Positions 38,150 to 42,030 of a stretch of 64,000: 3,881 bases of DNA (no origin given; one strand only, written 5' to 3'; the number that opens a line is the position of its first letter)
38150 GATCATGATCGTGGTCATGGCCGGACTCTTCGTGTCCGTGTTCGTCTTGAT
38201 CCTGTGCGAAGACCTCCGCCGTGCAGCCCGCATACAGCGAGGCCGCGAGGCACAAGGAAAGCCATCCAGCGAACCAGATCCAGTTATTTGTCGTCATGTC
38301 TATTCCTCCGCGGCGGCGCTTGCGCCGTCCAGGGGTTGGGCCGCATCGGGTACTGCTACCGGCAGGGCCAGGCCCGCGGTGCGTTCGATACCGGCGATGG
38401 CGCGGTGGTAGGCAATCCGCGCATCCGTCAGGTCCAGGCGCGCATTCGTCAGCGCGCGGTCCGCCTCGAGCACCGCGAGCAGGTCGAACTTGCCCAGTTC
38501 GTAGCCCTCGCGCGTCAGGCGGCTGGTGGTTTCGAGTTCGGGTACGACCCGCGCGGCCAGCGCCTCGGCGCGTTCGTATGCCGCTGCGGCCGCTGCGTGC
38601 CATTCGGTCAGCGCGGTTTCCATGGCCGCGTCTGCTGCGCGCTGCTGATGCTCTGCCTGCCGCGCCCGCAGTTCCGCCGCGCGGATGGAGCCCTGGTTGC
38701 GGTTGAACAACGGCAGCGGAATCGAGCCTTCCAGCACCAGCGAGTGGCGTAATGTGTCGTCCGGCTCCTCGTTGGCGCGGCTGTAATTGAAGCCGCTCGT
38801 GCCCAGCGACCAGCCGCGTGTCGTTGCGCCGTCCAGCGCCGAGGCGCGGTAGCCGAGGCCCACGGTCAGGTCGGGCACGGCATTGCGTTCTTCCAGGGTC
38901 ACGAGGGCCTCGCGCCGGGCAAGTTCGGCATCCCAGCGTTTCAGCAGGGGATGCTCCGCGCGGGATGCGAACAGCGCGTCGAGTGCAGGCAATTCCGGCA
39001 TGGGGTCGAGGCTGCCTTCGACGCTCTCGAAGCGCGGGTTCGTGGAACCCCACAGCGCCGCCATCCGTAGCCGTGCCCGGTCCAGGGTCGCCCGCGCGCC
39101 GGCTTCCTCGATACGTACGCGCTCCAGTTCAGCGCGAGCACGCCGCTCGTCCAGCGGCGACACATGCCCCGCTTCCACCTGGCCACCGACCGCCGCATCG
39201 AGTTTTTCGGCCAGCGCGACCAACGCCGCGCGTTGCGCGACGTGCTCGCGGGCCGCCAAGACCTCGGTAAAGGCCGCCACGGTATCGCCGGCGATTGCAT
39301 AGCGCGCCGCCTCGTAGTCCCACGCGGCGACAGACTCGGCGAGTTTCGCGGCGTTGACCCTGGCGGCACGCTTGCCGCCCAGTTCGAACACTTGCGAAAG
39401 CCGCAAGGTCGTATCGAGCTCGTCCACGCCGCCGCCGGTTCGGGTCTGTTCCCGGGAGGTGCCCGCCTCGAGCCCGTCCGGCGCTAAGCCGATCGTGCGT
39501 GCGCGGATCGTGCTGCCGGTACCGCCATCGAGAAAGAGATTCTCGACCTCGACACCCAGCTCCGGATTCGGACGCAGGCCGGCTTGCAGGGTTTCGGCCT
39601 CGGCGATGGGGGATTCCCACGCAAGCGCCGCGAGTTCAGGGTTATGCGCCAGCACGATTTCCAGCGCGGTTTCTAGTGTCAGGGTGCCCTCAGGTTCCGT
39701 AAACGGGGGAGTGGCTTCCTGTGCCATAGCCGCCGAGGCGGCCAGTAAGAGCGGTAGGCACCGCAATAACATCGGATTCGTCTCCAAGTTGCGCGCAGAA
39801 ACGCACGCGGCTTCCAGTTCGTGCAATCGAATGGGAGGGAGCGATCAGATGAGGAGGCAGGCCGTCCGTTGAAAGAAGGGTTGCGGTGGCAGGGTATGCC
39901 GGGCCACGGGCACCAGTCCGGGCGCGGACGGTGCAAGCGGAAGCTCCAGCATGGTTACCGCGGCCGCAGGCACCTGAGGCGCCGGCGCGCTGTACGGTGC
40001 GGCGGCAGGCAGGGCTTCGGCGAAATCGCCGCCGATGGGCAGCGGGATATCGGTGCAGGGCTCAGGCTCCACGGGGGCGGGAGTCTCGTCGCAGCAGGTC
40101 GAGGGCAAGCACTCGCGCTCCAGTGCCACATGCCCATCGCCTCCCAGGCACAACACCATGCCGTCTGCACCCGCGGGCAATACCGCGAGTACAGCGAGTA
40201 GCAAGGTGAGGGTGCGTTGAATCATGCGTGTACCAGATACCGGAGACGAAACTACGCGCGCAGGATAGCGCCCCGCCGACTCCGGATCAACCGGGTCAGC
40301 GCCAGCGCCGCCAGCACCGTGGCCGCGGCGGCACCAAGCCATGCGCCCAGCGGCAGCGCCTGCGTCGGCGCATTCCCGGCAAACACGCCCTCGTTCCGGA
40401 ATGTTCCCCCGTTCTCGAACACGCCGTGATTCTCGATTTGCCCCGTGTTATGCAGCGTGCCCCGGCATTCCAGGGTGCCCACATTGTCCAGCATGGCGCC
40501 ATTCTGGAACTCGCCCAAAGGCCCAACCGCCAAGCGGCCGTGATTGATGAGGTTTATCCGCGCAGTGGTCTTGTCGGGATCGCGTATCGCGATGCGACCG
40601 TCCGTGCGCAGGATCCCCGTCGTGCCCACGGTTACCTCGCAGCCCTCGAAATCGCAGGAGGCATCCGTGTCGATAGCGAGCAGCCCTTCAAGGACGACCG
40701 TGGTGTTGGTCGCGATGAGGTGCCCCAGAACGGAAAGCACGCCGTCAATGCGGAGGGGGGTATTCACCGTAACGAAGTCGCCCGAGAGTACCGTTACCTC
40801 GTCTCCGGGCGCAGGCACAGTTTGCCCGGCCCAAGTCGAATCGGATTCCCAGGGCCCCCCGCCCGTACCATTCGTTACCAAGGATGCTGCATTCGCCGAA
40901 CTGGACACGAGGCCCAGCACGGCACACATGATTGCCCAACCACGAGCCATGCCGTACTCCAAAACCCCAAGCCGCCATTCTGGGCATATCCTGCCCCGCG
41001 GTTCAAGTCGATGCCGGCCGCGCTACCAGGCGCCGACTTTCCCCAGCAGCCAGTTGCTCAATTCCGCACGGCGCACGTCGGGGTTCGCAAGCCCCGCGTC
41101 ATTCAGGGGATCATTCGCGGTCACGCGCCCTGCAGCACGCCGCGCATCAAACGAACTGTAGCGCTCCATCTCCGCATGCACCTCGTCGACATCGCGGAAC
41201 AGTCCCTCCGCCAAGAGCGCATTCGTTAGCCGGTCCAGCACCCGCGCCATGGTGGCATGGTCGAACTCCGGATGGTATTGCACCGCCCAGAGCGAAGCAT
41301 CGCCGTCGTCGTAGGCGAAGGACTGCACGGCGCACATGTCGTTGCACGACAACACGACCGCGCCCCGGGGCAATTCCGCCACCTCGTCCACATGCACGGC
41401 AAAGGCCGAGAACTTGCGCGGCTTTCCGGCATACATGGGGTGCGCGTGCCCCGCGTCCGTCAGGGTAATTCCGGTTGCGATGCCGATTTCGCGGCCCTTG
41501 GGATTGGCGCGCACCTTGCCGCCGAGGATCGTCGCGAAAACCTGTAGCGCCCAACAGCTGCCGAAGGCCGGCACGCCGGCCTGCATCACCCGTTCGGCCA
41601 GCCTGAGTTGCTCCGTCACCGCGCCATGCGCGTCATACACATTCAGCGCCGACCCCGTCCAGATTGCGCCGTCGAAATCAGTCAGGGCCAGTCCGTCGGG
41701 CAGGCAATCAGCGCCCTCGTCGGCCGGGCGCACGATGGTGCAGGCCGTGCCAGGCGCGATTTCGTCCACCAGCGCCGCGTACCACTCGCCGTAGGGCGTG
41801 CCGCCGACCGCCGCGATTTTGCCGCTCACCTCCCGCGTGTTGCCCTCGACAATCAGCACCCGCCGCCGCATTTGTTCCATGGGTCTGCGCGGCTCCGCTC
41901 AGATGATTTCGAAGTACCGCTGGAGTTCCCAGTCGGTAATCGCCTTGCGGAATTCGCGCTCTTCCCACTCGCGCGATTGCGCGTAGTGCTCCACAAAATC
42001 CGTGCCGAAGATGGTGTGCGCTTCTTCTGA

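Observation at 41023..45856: Four-gene gamma-glutamylation-type amine catabolic cluster (ALDH, Fe-ADH, GS-like synthetase, class I GATase hydrolase)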

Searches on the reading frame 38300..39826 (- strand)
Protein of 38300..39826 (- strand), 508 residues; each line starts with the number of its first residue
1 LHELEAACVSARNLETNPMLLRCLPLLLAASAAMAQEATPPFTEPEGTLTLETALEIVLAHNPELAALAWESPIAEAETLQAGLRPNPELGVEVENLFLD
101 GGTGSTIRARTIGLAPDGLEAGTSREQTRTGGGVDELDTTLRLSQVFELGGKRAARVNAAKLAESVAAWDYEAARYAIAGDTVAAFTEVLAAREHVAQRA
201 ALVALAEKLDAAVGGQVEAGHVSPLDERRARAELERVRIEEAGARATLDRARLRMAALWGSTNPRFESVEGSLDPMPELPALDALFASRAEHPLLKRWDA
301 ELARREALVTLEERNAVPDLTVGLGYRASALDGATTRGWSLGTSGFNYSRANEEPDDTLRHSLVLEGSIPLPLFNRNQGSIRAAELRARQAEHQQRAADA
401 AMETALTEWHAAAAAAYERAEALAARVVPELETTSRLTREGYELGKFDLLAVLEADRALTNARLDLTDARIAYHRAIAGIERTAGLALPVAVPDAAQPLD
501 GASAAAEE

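Call 7: search_protein_families(library=pfam, proteins=[window:38300-39826:-], max_evalue=0.01)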
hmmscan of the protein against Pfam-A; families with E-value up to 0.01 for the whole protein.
window:38300-39826:- (508 aa): 1 family
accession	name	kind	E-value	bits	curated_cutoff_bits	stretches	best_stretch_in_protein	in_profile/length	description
PF02321.23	OEP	-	1.3e-38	133.2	22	2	284-484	3-186/187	Outer membrane efflux protein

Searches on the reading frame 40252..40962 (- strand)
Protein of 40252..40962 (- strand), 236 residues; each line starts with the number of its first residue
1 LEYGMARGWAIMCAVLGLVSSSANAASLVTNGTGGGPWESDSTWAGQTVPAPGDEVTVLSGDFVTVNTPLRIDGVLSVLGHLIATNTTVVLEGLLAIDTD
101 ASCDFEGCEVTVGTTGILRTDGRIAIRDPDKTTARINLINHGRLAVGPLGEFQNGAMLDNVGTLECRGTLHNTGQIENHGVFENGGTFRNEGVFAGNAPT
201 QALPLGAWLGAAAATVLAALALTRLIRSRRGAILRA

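Call 7: search_protein_families(library=pfam, proteins=[window:40252-40962:-], max_evalue=0.01)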
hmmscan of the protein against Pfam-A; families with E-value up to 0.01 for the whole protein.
window:40252-40962:- (236 aa): 1 family
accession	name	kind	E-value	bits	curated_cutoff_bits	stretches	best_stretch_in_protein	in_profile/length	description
PF10162.14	G8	-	0.0047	17.2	22.9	0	43-91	1-51/124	G8 domain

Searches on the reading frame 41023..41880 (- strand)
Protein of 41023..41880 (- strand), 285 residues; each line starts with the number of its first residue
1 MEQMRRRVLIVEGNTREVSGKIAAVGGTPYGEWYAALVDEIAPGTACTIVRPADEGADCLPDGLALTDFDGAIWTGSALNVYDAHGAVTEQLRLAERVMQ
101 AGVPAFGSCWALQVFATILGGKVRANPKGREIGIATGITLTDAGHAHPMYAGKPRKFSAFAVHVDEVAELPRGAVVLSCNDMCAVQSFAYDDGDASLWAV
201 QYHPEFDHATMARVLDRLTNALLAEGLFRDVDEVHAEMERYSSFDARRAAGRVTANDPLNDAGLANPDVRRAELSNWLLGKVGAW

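Call 3: search_protein_families(library=pfam, proteins=[window:41023-41880:-])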
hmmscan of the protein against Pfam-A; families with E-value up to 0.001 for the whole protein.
window:41023-41880:- (285 aa): 2 families
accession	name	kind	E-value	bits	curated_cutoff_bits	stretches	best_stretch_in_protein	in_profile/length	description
PF00117.34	GATase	-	5.7e-14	52.6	22.8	1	66-211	40-178/190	Glutamine amidotransferase class-I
PF07722.19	Peptidase_C26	-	0.00011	22.5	20.5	0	91-205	94-219/219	Peptidase C26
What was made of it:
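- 41023..41880 (-): Stand-alone class I glutamine-amidotransferase-fold hydrolase (285 aa). Inferred role: gamma-glutamylglycine hydrolase, releasing glycine and glutamate. Pfam GATase, E 5.7e-14 (call 3).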

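Call 4: search_protein_families(library=ncbifam, proteins=[window:41023-41880:-])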
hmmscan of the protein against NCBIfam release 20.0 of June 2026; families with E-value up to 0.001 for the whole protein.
window:41023-41880:- (285 aa): 8 families
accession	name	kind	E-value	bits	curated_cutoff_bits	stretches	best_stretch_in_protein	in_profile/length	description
NF006562.0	PRK09065.1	equivalog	3.4e-32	111.9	205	1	47-227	40-211/242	glutamine amidotransferase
NF005743.0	PRK07567.1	equivalog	3.3e-24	85.5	264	1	64-218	47-204/245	glutamine amidotransferase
TIGR00888.1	guaA_Nterm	equivalog_domain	2.3e-16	59.7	172.15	1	91-212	59-173/188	glutamine-hydrolyzing GMP synthase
NF005458.0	PRK07053.1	equivalog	6.2e-16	58.5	250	1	66-243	45-215/234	glutamine amidotransferase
NF005072.0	PRK06490.1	equivalog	7.1e-16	57.9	339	1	48-228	42-209/251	glutamine amidotransferase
NF001975.0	PRK00758.1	equivalog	7.7e-16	58.2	198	1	89-211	54-170/185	GMP synthase subunit A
NF000848.1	PRK00074.1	equivalog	6.3e-15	54.7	400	1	69-212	42-176/512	glutamine-hydrolyzing GMP synthase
NF004212.0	PRK05665.1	equivalog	9.6e-14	51.7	309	1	68-232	57-214/241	amidotransferase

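Call 39: search_solved_structures(query=window:41023-41880:-, show_alignments=2, max_evalue=0.001)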
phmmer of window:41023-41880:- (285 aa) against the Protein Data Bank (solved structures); distinct sequences matched with E-value up to 0.001: 22.
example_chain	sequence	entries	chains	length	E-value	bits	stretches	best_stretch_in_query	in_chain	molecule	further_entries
7yc6_A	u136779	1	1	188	8.6e-12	48.3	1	97-211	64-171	GMP synthase [glutamine-hydrolyzing] subunit A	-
2lxn_A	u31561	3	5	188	1e-10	44.8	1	97-211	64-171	GMP synthase [glutamine-hydrolyzing] subunit A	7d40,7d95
7d96_A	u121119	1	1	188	1.3e-10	44.5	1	97-211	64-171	GMP synthase [glutamine-hydrolyzing] subunit A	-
8gr1_A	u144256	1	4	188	1.5e-10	44.3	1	97-211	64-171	GMP synthase [glutamine-hydrolyzing] subunit A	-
8gr3_A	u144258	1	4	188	1.6e-10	44.2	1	97-211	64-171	GMP synthase [glutamine-hydrolyzing] subunit A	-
7d97_A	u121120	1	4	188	2.3e-10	43.7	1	97-211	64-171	GMP synthase [glutamine-hydrolyzing] subunit A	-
9k7i_A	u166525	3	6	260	2.3e-10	43.7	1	60-228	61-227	Gamma-glutamyl peptidase 1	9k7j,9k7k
5tw7_A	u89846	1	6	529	2.8e-10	43.4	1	97-215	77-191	GMP synthase [glutamine-hydrolyzing]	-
1gpm_A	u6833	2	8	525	7.1e-10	42.1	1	92-221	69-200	GMP SYNTHETASE | GMP synthase [glutamine-hydrolyzing]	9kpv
1wl8_A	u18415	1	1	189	7.5e-10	42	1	95-212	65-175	GMP synthase [glutamine-hydrolyzing] subunit A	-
2d7j_A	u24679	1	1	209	1.5e-09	41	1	95-212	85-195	GMP synthase [glutamine-hydrolyzing] subunit A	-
9k7l_A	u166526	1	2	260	2.2e-09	40.4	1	60-228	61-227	Gamma-glutamyl peptidase 1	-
7sbc_A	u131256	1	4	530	3.9e-08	36.3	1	93-213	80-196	GMP synthase [glutamine-hydrolyzing]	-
2ywb_A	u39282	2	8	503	4e-08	36.3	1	95-241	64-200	GMP synthase [glutamine-hydrolyzing]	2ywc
2a9v_A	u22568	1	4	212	7.9e-08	35.3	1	64-217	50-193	GMP synthase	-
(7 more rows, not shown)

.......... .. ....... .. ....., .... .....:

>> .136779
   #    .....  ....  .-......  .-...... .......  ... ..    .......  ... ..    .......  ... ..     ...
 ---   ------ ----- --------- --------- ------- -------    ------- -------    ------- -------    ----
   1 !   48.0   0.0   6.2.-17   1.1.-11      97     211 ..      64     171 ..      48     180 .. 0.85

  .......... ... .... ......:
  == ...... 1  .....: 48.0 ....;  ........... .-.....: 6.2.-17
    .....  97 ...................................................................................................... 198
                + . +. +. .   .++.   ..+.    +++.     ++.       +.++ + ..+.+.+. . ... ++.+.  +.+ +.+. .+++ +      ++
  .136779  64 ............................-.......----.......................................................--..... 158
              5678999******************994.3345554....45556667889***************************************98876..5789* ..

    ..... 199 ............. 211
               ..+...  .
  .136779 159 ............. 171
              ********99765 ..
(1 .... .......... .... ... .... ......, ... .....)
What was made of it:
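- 41023..41880 (-): Among solved structures it matches GMP synthase subunit A (E 8.6e-12) and Arabidopsis gamma-glutamyl peptidase 1 (E 2.3e-10) (call 39).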
